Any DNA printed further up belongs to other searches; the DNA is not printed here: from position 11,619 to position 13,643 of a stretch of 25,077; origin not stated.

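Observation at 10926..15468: PspA/IM30 operon with unusual exported partners: two substrate-binding-like paralogs (one VWA-fused) and a coiled-coil membrane protein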

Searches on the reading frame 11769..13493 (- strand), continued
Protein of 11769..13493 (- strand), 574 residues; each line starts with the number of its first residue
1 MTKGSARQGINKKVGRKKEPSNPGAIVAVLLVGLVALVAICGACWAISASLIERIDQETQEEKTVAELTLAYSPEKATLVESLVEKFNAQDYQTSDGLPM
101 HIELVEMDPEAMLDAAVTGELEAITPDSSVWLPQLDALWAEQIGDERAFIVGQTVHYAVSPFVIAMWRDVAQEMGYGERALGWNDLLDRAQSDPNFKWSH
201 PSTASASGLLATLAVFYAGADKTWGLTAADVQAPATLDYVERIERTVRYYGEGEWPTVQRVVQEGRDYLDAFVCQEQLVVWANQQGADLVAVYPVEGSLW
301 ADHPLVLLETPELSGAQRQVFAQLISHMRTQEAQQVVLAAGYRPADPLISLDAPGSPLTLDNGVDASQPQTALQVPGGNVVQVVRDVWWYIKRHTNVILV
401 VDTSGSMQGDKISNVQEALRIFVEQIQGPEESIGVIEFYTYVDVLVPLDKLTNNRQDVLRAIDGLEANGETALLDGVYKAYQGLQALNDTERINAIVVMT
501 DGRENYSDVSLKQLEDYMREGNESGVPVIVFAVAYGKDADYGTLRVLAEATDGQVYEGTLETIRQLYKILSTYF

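Call 29: get_annotated_region(hit=H3, flank=7000)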
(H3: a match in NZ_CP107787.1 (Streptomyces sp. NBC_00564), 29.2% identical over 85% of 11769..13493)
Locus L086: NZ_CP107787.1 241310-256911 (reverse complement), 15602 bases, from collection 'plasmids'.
description: Streptomyces sp. NBC_00564 strain NBC 00564 plasmid unnamed1, complete sequence
organism: Streptomyces sp. NBC_00564 (NCBI taxid 2903663)
taxonomy: Bacteria; Actinomycetota; Actinomycetes; Kitasatosporales; Streptomycetaceae; Streptomyces; Streptomyces sp. NBC 00564
host: -; source: -; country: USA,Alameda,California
typing (MOB-suite, as given by PLSDB): non-mobilizable
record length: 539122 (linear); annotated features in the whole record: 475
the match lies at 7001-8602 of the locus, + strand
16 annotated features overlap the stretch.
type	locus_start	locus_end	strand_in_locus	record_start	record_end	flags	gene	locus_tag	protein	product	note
CDS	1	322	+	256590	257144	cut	-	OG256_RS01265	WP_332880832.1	helix-turn-helix domain-containing protein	-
CDS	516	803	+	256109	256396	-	-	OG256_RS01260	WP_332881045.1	helix-turn-helix domain-containing protein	-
CDS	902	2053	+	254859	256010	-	-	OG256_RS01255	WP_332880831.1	hypothetical protein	-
CDS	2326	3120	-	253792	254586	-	-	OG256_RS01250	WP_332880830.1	SDR family NAD(P)-dependent oxidoreductase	-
CDS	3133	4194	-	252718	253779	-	-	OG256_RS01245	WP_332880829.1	acyl-CoA dehydrogenase family protein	-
CDS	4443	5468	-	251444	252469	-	-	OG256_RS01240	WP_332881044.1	NAD(P)-dependent oxidoreductase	-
CDS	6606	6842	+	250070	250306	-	-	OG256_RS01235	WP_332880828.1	hypothetical protein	-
CDS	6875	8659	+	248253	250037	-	-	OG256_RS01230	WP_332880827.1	substrate-binding and VWA domain-containing protein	-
CDS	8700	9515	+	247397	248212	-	-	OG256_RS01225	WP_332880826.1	hypothetical protein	-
CDS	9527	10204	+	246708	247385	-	-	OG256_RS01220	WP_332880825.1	hypothetical protein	-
CDS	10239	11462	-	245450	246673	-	-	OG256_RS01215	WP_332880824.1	transposase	-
CDS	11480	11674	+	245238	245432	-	-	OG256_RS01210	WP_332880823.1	Arc family DNA-binding protein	-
CDS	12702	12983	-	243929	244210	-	-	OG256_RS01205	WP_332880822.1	SHOCT domain-containing protein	-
CDS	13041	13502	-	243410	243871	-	-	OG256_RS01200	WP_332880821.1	DUF6325 family protein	-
CDS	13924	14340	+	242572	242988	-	-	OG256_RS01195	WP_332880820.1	DUF2550 family protein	-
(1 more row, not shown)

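Call 30: get_annotated_region(hit=H2, flank=7000)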
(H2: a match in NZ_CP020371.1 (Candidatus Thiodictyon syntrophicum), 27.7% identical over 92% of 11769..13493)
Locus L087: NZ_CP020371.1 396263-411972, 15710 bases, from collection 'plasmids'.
description: Candidatus Thiodictyon syntrophicum strain Cad16T plasmid pTs417, complete sequence
organism: Candidatus Thiodictyon syntrophicum (NCBI taxid 1166950)
taxonomy: Bacteria; Pseudomonadota; Gammaproteobacteria; Chromatiales; Chromatiaceae; Thiodictyon; Candidatus Thiodictyon syntrophicum
host: -; source: meromictic lake; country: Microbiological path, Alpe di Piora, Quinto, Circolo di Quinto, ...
typing (MOB-suite, as given by PLSDB): non-mobilizable
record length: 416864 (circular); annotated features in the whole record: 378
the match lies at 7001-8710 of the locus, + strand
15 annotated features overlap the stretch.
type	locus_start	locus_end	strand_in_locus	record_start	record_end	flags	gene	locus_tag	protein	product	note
CDS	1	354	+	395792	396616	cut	pstB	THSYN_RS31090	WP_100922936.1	phosphate ABC transporter ATP-binding protein PstB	-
CDS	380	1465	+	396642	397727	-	pstS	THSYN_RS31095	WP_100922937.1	phosphate ABC transporter substrate-binding protein PstS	-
CDS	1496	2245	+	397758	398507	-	-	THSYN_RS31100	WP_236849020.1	hypothetical protein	-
CDS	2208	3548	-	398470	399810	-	-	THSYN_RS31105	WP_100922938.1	DUF3422 domain-containing protein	-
CDS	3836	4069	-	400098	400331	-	-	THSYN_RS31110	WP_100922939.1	TraR/DksA C4-type zinc finger protein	-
CDS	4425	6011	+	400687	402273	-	-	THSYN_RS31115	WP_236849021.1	CHAD domain-containing protein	-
CDS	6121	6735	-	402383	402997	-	-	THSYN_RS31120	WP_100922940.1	hemolysin III family protein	-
CDS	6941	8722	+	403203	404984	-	-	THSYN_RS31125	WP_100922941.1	extracellular solute-binding protein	-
CDS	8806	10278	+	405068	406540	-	-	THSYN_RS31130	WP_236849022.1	substrate-binding domain-containing protein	-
CDS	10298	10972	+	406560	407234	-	-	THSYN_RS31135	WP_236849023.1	hypothetical protein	-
CDS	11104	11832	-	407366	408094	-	-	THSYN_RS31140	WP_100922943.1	alpha/beta hydrolase-fold protein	-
CDS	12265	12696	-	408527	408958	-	-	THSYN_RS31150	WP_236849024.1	DUF4010 domain-containing protein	-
CDS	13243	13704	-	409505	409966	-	-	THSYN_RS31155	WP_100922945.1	GNAT family N-acetyltransferase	-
CDS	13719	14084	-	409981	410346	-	-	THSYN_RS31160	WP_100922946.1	hypothetical protein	-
CDS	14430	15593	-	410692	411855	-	-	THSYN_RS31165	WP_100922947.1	glycosyltransferase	-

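Call 31: search_protein_families(library=pfam, proteins=[L085:8550-9344:+, L085:9400-9723:+, L085:9850-10848:+, L086:8700-9515:+, L086:9527-10204:+, L086:6606-6842:+, L087:8806-10278:+, L087:10298-10972:+], max_evalue=0.1)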
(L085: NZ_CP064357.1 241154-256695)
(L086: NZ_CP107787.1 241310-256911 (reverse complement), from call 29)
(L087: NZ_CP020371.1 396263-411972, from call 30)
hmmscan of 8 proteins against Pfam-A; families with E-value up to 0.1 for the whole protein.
L085:8550-9344:+ (264 aa): 4 families
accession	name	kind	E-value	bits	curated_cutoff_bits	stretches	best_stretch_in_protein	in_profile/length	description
PF01442.23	Apolipoprotein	-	0.00065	19.9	90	1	166-260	77-169/190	Apolipoprotein A1/A4/E domain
PF25541.1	TBCA_PH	-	0.0016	18.6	27.8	1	174-257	37-122/139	PH domain-containing proteins, TBCA domain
PF07889.17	DUF1664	-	0.022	15.3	34.6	0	173-250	37-117/124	Protein of unknown function (DUF1664)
PF13949.11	ALIX_LYPXL_bnd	-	0.035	13.8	30.8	1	160-255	66-158/295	ALIX V-shaped domain binding to HIV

L085:9400-9723:+ (107 aa): 0 families

L085:9850-10848:+ (332 aa): 2 families
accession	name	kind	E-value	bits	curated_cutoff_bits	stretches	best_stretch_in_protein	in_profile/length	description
PF20815.3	GIY_YIG_2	-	0.0019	18.6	22.4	0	142-176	100-134/153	GIY-YIG catalytic domain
PF01986.22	DUF123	-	0.065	14.2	25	0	69-92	8-31/95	Domain of unknown function DUF123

L086:8700-9515:+ (271 aa): 0 families

L086:9527-10204:+ (225 aa): 1 family
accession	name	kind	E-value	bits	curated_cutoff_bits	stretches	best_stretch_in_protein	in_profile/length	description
PF20237.3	DUF6594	-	0.028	14.8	30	1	34-79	178-221/238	Family of unknown function (DUF6594)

L086:6606-6842:+ (78 aa): 0 families

L087:8806-10278:+ (490 aa): 3 families
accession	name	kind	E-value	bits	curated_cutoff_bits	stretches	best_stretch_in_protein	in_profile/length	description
PF13531.11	SBP_bac_11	-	2e-06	28.2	25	1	127-428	1-227/227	Bacterial extracellular solute-binding protein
PF00241.25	Cofilin_ADF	-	0.057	13.6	22.4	0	214-253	63-102/125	Cofilin/tropomyosin-type actin-binding protein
PF04787.17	Pox_H7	-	0.074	14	28.2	0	405-468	10-73/143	Late protein H7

L087:10298-10972:+ (224 aa): 1 family
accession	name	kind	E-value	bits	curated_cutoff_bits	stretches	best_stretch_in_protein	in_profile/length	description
PF14079.11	DUF4260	-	0.052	14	27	1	184-219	72-107/113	Domain of unknown function (DUF4260)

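Call 44: get_annotated_region(hit=H5, flank=7000)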
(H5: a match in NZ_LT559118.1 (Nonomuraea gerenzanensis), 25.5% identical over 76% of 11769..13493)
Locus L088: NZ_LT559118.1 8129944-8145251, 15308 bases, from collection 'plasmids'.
description: Nonomuraea gerenzanensis isolate nono1 plasmid I, complete sequence
organism: Nonomuraea gerenzanensis (NCBI taxid 93944)
taxonomy: Bacteria; Actinomycetota; Actinomycetes; Streptosporangiales; Streptosporangiaceae; Nonomuraea; Nonomuraea gerenzanensis
host: -; source: -; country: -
typing (MOB-suite, as given by PLSDB): non-mobilizable
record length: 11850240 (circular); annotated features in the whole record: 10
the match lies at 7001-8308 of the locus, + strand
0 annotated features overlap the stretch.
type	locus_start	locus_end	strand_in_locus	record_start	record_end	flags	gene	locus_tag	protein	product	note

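Call 45: get_annotated_region(hit=H4, flank=6000)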
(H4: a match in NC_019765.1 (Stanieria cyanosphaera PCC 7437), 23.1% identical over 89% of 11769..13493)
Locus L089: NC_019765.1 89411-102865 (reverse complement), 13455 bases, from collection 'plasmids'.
description: Stanieria cyanosphaera PCC 7437 plasmid pSTA7437.01, complete sequence
organism: Stanieria cyanosphaera PCC 7437 (NCBI taxid 111780)
taxonomy: Bacteria; Cyanobacteriota; Cyanophyceae; Pleurocapsales; Dermocarpellaceae; Stanieria; Stanieria cyanosphaera; Stanieria cyanosphaera PCC 7437
host: -; source: -; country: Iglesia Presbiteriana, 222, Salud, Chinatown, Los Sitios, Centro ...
typing (MOB-suite, as given by PLSDB): conjugative; relaxase MOBP; mating-pair formation MPF_T
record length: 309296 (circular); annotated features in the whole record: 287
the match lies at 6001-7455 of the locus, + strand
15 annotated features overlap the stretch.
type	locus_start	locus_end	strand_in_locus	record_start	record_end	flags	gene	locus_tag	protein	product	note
CDS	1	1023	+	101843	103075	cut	-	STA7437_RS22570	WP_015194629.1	RNA-guided endonuclease TnpB family protein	-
CDS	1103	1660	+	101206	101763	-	-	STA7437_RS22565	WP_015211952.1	Uma2 family endonuclease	-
CDS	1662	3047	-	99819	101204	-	-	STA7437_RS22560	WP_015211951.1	serine/threonine-protein kinase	-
CDS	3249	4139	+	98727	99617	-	-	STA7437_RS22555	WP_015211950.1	serine protease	GO:0006508 - proteolysis [Evidence IEA]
CDS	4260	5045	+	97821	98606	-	-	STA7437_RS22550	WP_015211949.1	SPFH domain-containing protein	-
CDS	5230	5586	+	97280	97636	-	-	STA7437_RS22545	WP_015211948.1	hypothetical protein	-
CDS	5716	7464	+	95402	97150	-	-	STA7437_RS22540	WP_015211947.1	VWA domain-containing protein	-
CDS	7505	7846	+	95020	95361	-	-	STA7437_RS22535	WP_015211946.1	hypothetical protein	-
CDS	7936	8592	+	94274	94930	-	-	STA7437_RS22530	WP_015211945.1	hypothetical protein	-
CDS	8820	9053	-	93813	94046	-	-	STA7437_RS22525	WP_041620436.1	hypothetical protein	-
CDS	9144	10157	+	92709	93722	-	-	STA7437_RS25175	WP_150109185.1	hypothetical protein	-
CDS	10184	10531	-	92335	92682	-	-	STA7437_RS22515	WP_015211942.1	type II toxin-antitoxin system PemK/MazF family toxin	-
CDS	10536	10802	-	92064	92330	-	-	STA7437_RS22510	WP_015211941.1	CopG family protein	-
CDS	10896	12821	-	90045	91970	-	-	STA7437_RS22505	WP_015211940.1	DNA polymerase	GO:0006260 - DNA replication [Evidence IEA]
CDS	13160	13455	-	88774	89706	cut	-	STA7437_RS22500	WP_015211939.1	DUF5895 domain-containing protein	-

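Call 51: predict_structure(alignment_id=A3)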
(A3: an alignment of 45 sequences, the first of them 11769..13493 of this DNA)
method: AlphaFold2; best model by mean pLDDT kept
length: 574 residues; sequences in the alignment: 45
mean_pLDDT: 69.2   pTM: 0.42
mean pLDDT of the five models: 69.2, 68.4, 62.1, 62.0, 61.7
residues with pLDDT >= 90: 108; 70-90: 201; 50-70: 129; < 50: 136
segments of 3 or more residues with pLDDT < 50: 1-21, 53-62, 127-131, 147-160, 201-233, 296-307, 341-353, 369-392
pLDDT, mean of each block of 10 residues (from residue 1): 35 37 72 85 74 41 74 69 87 90 80 66 57 56 56 39 81 85 72 78 37 36 38 49 55 63 88 71 83 52 45 75 70 58 44 56 60 30 36 76 90 88 81 93 93 92 92 95 91 88 87 95 89 84 90 79 68 58
secondary structure, 60 per line:
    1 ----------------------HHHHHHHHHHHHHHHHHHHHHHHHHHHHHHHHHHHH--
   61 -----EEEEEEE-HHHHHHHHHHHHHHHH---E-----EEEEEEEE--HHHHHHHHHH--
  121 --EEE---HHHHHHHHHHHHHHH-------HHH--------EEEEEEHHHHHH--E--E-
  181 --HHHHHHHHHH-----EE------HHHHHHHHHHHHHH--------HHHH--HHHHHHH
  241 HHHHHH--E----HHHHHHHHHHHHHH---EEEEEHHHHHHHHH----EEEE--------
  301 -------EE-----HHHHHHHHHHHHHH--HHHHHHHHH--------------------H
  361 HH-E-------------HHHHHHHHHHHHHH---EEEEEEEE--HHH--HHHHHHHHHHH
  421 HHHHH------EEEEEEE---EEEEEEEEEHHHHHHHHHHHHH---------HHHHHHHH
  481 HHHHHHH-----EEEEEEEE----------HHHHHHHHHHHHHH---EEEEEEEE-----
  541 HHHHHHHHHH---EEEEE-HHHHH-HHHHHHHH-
elements in order: H23-58 E66-72 H74-89 E99-106 H109-118 E123-125 H129-143 E162-167 H168-173 H183-192 H206-219 H228-231 H234-246 H254-267 E271-275 H276-284 E289-292 H315-328 H331-339 H378-391 E395-402 H410-425 E432-438 E442-450 H451-463 H473-487 E493-500 H511-524 E528-535 H541-550 E554-558 H560-564 H566-573

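Call 52: search_protein_families(library=pfam, proteins=[L010:13017-14543:+, L019:10570-11286:+, L023:4072-5382:+], max_evalue=0.01)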
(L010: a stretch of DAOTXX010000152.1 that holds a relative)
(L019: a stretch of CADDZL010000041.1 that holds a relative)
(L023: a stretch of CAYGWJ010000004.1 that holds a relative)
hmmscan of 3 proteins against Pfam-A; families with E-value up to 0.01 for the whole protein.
L010:13017-14543:+ (509 aa): 2 families
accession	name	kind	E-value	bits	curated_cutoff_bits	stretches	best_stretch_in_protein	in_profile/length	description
PF01145.31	Band_7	-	1.1e-25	91.2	23.6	1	37-226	3-175/176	SPFH domain / Band 7 family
PF15975.10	Flot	-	6.1e-13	49.4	27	1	375-455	2-84/124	Flotillin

L019:10570-11286:+ (239 aa): 2 families
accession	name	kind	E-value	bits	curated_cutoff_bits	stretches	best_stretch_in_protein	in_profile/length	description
PF24961.1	NfeD_membrane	-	2.4e-22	79.7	26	1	25-140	1-117/119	NfeD integral membrane domain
PF01957.25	NfeD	-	2.1e-15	57.1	29.1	1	158-212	2-57/57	NfeD-like C-terminal, partner-binding domain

L023:4072-5382:+ (437 aa): 10 families
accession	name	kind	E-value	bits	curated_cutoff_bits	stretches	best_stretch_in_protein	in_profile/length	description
PF14559.12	TPR_19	-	9.7e-10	39.1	25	1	367-427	4-64/68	Tetratricopeptide repeat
PF07719.23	TPR_2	-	1.1e-09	38.1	27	0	389-421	2-34/34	Tetratricopeptide repeat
PF13428.12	TPR_14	-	3.2e-08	33.9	23.5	1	389-426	2-39/44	Tetratricopeptide repeat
PF13432.12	TPR_16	-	1.4e-07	32.3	32.7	2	11-50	1-40/65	Tetratricopeptide repeat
PF13174.12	TPR_6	-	1.9e-05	25.4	26.3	1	9-36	2-29/33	Tetratricopeptide repeat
PF00515.34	TPR_1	-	3.2e-05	24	27.8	0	356-380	3-27/34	Tetratricopeptide repeat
PF14853.12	Fis1_TPR_C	-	4.1e-05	24.1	25.3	1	390-432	5-45/53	Fis1 C-terminal tetratricopeptide repeat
PF13431.12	TPR_17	-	0.0028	18.2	24.4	0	29-47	1-19/34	Tetratricopeptide repeat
PF13414.12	TPR_11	-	0.0037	17.4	26.8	0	21-47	8-34/42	TPR repeat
PF13181.12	TPR_8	-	0.0082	16.7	25.7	0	390-421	3-34/34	Tetratricopeptide repeat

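Call 54: fold_search(model_id=the predicted structure, library=pdb)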
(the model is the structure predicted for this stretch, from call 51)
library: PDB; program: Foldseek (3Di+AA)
matches with E <= 10: 1777; with E <= 0.001: 1030
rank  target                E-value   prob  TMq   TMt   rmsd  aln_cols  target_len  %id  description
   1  9c4f_I                5.8e-12  1.00  0.29  0.82   2.8       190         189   24  Infectious B19V capsid (released 2024-10-16)
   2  6fpy_A                9.7e-12  1.00  0.29  0.28   2.7       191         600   20  Inter-alpha-inhibitor heavy chain 1, wild type (released 2019-02-27)
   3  6fpz_A                3.2e-11  1.00  0.29  0.28   2.8       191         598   20  Inter-alpha-inhibitor heavy chain 1, D298A (released 2019-02-27)
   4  6fpy_B                7.3e-11  1.00  0.29  0.28   2.8       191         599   20  Inter-alpha-inhibitor heavy chain 1, wild type (released 2019-02-27)
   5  1sbp                  1.3e-10  1.00  0.26  0.41  10.3       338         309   17  1.7 ANGSTROMS REFINED STRUCTURE OF SULFATE-BINDING PROTEIN INVOLVED IN ACTIVE TRANSPORT AND NOVEL MODE OF SULFATE BINDIN (released 1993-10-31)
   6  8ebu_E                1.5e-10  1.00  0.28  0.41   9.6       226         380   15  XPC release from Core7-XPA-DNA (Cy5) (released 2023-04-19)
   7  7n1o                  1.7e-10  1.00  0.27  0.56  10.0       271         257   14  The von Willebrand factor A domain of human capillary morphogenesis gene II, flexibly fused to the 1TEL crystallization  (released 2021-06-09)
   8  6ddn_A                2.0e-10  1.00  0.24  0.40   9.3       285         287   17  The sulfate-binding protein SubI from Mycobacterium tuberculosis H37Rv (released 2019-05-15)
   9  4fx5                  2.3e-10  1.00  0.28  0.37   2.5       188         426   18  von Willebrand factor type A from Catenulispora acidiphila (released 2012-07-18)
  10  8ebt_E                3.6e-10  1.00  0.28  0.41   9.7       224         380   16  XPA repositioning Core7 of TFIIH relative to XPC-DNA lesion (Cy5) (released 2023-04-19)
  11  9rt2_C1               4.6e-10  1.00  0.26  0.51   3.5       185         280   19  NetF - ANTXR2 structure (C4) (released 2026-02-18)
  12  9pd5_E                7.2e-10  1.00  0.27  0.41   9.6       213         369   18  NER dual incision complex - NoF (released 2026-02-18)
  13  1shu                  7.7e-10  1.00  0.26  0.75   3.6       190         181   20  Crystal Structure of the von Willebrand factor A domain of human capillary morphogenesis protein 2: an anthrax toxin rec (released 2004-04-13)
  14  9pd3_E                1.1e-09  1.00  0.27  0.45   2.5       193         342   18  NER dual incision complex - DuIS (released 2026-02-18)
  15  9ykb_B                1.4e-09  1.00  0.26  0.54   6.7       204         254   18  The von Willebrand factor A domain of human capillary morphogenesis gene II, fused to the 1TEL crystallization chapero (released 2025-10-22)
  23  3wae_A                2.7e-09  1.00  0.33  0.53   7.3       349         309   18  X-ray structure of Fe(III)-bicarbonates-ttfbpa, a ferric ion-binding protein from thermus thermophilus HB8 (released 2014-05-21)
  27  3ibs_A                3.2e-09  1.00  0.25  0.64   4.5       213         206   15  Crystal structure of conserved hypothetical protein BatB from Bacteroides thetaiotaomicron (released 2009-08-25)
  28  5um2                  3.2e-09  1.00  0.27  0.42  10.4       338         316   18  Functional and structural characterization of a Sulfate-binding protein (Sbp) from Xanthomonas citri (released 2017-03-29)
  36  4elq_A                4.8e-09  1.00  0.32  0.51   7.4       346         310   17  Ferric binding protein with carbonate (released 2013-04-17)
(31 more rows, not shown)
